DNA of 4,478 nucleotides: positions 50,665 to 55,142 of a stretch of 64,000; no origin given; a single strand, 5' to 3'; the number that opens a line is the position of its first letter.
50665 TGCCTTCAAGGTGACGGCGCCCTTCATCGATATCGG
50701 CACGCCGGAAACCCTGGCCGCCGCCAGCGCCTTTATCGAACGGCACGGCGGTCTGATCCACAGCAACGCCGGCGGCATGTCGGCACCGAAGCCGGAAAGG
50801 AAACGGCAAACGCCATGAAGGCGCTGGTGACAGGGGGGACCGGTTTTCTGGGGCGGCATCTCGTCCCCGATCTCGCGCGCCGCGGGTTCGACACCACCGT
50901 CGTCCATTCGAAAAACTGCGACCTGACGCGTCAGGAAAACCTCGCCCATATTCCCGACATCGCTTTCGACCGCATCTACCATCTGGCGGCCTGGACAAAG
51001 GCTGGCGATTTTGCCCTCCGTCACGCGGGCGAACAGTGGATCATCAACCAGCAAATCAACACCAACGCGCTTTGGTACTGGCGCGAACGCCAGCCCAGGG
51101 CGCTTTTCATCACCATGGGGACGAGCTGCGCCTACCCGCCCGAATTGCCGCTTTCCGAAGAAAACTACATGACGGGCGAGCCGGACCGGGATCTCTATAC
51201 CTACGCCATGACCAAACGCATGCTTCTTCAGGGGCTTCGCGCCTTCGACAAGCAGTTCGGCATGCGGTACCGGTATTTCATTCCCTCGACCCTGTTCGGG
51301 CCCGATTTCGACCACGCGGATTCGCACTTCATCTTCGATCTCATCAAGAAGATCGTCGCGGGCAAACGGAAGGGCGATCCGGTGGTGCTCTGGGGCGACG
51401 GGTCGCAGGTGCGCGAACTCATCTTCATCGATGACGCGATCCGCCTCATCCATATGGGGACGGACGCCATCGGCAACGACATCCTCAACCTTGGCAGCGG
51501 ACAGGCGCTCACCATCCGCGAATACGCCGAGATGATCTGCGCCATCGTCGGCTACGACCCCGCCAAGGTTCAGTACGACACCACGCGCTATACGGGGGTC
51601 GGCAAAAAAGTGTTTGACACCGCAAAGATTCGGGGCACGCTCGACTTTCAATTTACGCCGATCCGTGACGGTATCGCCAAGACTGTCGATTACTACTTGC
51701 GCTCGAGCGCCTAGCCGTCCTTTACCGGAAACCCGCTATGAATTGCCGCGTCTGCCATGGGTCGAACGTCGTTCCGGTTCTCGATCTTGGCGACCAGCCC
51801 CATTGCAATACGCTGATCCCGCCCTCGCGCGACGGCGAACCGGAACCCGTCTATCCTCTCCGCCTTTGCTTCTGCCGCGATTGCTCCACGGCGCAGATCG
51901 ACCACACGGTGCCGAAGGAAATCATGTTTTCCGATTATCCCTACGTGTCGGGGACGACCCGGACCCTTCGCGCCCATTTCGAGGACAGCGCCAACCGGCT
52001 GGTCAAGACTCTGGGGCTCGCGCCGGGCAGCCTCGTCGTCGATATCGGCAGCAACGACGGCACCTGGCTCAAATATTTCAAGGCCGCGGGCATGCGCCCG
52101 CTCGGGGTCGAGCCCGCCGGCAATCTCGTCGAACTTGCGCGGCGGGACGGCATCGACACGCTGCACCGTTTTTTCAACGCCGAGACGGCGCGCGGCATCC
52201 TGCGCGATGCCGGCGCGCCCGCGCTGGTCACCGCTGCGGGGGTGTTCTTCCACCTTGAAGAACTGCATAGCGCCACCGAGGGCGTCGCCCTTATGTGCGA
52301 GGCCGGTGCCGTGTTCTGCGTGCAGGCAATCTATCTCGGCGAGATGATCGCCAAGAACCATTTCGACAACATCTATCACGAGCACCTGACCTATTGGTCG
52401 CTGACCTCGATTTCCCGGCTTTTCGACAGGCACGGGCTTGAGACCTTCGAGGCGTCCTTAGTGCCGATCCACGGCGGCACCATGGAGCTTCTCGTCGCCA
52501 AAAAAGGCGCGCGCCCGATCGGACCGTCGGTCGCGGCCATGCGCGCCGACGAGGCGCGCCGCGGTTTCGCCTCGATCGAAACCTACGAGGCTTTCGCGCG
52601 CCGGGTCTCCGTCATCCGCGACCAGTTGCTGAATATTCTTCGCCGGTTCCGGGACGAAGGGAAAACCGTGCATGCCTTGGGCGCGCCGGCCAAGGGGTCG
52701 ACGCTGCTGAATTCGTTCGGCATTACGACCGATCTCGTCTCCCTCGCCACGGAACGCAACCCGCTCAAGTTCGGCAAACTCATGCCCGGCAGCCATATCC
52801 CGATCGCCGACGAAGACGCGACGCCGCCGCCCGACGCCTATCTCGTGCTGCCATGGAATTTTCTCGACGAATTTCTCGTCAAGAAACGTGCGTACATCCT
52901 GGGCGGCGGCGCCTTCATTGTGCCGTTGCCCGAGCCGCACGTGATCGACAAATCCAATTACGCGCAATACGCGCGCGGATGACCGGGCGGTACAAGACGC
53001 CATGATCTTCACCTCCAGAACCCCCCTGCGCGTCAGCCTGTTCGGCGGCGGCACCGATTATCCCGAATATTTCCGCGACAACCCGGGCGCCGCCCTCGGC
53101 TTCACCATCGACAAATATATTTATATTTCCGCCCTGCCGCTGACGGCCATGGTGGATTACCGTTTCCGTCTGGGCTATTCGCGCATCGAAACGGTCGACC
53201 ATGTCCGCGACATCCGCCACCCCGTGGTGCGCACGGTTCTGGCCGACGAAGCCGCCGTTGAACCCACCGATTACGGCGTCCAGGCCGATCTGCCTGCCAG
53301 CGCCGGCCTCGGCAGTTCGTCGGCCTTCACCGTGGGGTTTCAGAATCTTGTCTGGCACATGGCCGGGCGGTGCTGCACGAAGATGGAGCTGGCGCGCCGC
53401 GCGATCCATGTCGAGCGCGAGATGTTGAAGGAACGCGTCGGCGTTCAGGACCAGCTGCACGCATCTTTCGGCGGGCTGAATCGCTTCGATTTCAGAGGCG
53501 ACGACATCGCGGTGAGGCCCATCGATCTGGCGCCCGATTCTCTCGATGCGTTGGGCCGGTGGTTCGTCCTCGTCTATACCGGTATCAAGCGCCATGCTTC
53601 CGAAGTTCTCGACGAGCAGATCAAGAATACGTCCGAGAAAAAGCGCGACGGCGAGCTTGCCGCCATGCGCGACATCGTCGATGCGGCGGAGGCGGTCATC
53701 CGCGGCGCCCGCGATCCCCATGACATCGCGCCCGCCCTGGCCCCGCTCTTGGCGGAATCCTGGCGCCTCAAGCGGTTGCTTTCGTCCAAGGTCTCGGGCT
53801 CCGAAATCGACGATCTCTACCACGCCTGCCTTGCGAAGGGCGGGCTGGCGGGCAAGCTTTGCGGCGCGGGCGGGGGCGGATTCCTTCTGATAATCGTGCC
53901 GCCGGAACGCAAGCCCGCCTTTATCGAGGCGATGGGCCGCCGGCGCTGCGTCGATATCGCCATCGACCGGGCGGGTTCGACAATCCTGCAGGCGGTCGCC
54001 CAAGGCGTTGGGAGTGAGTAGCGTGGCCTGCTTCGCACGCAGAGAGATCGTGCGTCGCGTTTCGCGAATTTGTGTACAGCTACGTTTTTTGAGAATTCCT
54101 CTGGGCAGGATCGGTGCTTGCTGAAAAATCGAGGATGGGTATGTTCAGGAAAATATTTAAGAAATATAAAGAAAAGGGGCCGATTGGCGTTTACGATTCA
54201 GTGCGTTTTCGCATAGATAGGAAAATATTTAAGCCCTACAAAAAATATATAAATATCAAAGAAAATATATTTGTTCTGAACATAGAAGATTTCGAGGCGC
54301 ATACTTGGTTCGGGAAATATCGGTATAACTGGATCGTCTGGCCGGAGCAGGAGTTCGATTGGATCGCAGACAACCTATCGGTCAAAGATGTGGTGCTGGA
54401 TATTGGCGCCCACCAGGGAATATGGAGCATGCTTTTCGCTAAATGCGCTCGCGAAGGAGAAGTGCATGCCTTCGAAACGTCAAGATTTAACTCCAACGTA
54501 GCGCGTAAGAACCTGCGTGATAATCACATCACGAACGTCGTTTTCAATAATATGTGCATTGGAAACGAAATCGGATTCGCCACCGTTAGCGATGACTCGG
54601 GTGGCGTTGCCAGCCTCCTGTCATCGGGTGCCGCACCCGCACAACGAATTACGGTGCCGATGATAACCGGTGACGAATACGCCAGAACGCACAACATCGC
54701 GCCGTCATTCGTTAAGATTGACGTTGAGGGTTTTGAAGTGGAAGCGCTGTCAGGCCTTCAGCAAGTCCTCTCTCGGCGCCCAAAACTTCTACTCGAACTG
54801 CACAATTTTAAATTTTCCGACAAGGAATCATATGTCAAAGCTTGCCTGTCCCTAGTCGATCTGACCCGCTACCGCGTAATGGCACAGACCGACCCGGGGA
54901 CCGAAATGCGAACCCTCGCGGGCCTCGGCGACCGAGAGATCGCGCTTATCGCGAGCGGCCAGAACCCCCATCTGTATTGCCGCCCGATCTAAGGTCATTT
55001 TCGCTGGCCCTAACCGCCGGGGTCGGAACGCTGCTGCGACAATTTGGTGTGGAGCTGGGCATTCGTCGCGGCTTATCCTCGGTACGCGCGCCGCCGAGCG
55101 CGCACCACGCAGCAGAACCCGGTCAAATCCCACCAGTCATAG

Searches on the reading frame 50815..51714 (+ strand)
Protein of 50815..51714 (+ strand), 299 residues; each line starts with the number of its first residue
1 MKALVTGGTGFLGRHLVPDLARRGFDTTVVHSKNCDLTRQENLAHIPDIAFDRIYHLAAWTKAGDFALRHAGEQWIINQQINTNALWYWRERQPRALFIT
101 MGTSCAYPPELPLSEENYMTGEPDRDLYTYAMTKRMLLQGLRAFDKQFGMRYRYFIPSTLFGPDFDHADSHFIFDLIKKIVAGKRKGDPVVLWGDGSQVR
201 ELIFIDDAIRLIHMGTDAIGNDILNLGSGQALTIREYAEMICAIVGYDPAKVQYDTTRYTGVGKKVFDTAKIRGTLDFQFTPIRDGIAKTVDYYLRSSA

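Call 6: search_protein_families(library=pfam, proteins=[window:50815-51714:+], max_evalue=0.01)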
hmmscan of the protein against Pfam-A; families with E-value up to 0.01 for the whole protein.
window:50815-51714:+ (299 aa): 6 families
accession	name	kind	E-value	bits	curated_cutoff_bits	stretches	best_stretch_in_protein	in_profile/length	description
PF01370.27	Epimerase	-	4.9e-43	147.7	20.9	1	3-227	1-240/240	NAD dependent epimerase/dehydratase family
PF16363.11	GDP_Man_Dehyd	-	7.5e-13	49.1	27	2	34-251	58-272/332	GDP-mannose 4,6 dehydratase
PF04321.23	RmlD_sub_bind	-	2e-08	34.1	27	1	1-63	1-64/287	RmlD substrate binding domain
PF07993.18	NAD_binding_4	-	0.00083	19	20.1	1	5-26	1-22/258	Male sterility protein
PF02719.21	Polysacc_synt_2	-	0.0025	17.5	20.2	0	197-262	198-263/293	Polysaccharide biosynthesis protein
PF08659.16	KR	-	0.0038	17.6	22.6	1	4-41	4-43/180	KR domain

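Call 16: search_protein_families(library=ncbifam, proteins=[window:50815-51714:+], max_evalue=0.01)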
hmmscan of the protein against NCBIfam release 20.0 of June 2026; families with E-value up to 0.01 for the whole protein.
window:50815-51714:+ (299 aa): 21 families
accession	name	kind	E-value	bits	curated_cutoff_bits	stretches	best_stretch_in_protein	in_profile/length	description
NF047922.1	GDPFucSynFcl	equivalog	4.6e-38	131.4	500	1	3-297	5-304/308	GDP-L-fucose synthase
TIGR01181.1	dTDP_gluc_dehyt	equivalog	2.3e-16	59.8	365.1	1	139-297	160-314/321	dTDP-glucose 4,6-dehydratase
NF007490.0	PRK10084.1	subfamily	2.2e-09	36.8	649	1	157-296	188-336/361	dTDP-glucose 4,6-dehydratase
TIGR01179.1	galE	equivalog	1.2e-08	34.2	262.3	1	51-279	71-308/332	UDP-glucose 4-epimerase GalE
TIGR02197.1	heptose_epim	equivalog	2.2e-08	33.6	274.6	1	160-292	170-311/316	ADP-glyceromanno-heptose 6-epimerase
TIGR03466.1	HpnA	hypoth_equivalog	5e-07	28.9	367.65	1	1-43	1-43/327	hopanoid-associated sugar epimerase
NF007582.0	PRK10217.1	equivalog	1.4e-06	27.7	698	1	163-246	187-271/355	dTDP-glucose 4,6-dehydratase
TIGR04180.1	EDH_00030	hypoth_equivalog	1.4e-06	27.6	475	0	142-259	157-269/297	NAD-dependent 4,6-dehydratase LegB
NF008872.0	PRK11908.1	equivalog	3.4e-06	26.3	294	1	116-246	135-272/349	bifunctional UDP-4-keto-pentose/UDP-xylose synthase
TIGR01214.1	rmlD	equivalog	4.2e-06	26.1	224.05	1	3-79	2-78/285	dTDP-4-dehydrorhamnose reductase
NF005998.1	PRK08125.1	equivalog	4.9e-06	25.2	777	1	116-254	449-594/649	bifunctional UDP-4-amino-4-deoxy-L-arabinose formyltransferase/UDP-glucuronic acid oxidase ArnA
NF043036.1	ErythonDh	equivalog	3.1e-05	23.3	325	0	1-24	1-24/321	D-erythronate dehydrogenase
NF042422.1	oxyalk_red_OleD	equivalog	0.00033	20.1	580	1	1-31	1-31/329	2-alkyl-3-oxoalkanoate reductase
NF008360.0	PRK11150.1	equivalog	0.00035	19.9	452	0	151-244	164-253/310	ADP-glyceromanno-heptose 6-epimerase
NF006597.0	PRK09134.1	equivalog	0.00038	19.8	281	1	2-36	14-47/261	SDR family oxidoreductase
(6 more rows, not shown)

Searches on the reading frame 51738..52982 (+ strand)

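Call 6: search_protein_families(library=pfam, proteins=[window:51738-52982:+], max_evalue=0.01)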
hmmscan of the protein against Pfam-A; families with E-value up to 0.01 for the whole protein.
window:51738-52982:+ (414 aa): 3 families
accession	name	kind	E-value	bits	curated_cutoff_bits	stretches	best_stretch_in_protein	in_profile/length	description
PF08484.17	Methyltransf_14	-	1.3e-46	158.8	23.5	1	243-398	1-160/160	C-methyltransferase C-terminal domain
PF08421.16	Methyltransf_13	-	1.4e-20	73.7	31.3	1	3-64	1-62/62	Putative zinc binding domain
PF13489.12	Methyltransf_23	-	4e-12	46.6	27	1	87-236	11-161/164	Methyltransferase domain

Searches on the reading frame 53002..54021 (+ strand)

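Call 16: search_protein_families(library=ncbifam, proteins=[window:53002-54021:+], max_evalue=0.01)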
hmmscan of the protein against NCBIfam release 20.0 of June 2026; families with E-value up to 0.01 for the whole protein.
window:53002-54021:+ (339 aa): 11 families
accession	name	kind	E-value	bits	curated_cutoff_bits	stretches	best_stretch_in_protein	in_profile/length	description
NF049969.1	GlMnHpPKinHddA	equivalog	1.8e-36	126.3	600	1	1-314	1-319/338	D-glycero-D-manno-heptose 7-phosphate kinase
TIGR00549.1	mevalon_kin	equivalog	7.9e-17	61.6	163.05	1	71-296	61-274/276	mevalonate kinase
NF003006.0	PRK03817.1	equivalog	8.4e-14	51.3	443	1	5-164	4-163/352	galactokinase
NF009948.0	PRK13412.1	equivalog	3.6e-13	48.1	721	1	95-299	733-935/974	bifunctional fucokinase/fucose-1-phosphate guanylyltransferase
NF003036.0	PRK03926.1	equivalog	1.3e-08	34.3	403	1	80-312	67-280/302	mevalonate kinase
NF001816.0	PRK00555.1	equivalog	9.1e-08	31.4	509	1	88-245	91-247/363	galactokinase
TIGR00131.1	gal_kin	equivalog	1.1e-07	31.1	226.65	1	92-159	114-181/388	galactokinase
NF003705.0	PRK05322.1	equivalog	9.5e-07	27.9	385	0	89-157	113-181/388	galactokinase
TIGR01920.1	Shik_kin_archae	equivalog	6.7e-06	25.6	126.85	1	71-142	52-123/266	shikimate kinase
NF003472.0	PRK05101.1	equivalog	2.5e-05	23.4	499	1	72-157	96-181/382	galactokinase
TIGR00191.1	thrB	equivalog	0.00031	19.7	168.25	1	83-153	75-137/304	homoserine kinase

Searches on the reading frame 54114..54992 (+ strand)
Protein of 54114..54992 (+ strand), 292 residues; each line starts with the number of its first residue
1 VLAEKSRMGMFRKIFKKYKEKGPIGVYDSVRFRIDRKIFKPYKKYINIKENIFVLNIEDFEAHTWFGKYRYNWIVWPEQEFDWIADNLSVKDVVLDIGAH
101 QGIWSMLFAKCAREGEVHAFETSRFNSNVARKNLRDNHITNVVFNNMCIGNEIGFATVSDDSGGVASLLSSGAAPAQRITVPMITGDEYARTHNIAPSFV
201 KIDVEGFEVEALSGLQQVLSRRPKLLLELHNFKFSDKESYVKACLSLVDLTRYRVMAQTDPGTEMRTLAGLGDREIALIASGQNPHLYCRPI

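Call 55: search_protein_families(library=pfam, proteins=[window:54114-54992:+], max_evalue=0.01)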
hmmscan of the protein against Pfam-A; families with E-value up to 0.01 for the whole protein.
window:54114-54992:+ (292 aa): 4 families
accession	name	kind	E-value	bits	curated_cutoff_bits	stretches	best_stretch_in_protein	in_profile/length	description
PF05050.19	Methyltransf_21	-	9.9e-16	58.8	22.7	1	96-242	1-160/173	Methyltransferase FkbM domain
PF13847.12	Methyltransf_31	-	0.0013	18.9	27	1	91-151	4-65/145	Methyltransferase domain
PF05175.20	MTS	-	0.0023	18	23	1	91-143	32-86/170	Methyltransferase small domain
PF13649.12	Methyltransf_25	-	0.0044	18.1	27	1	94-147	1-53/97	Methyltransferase domain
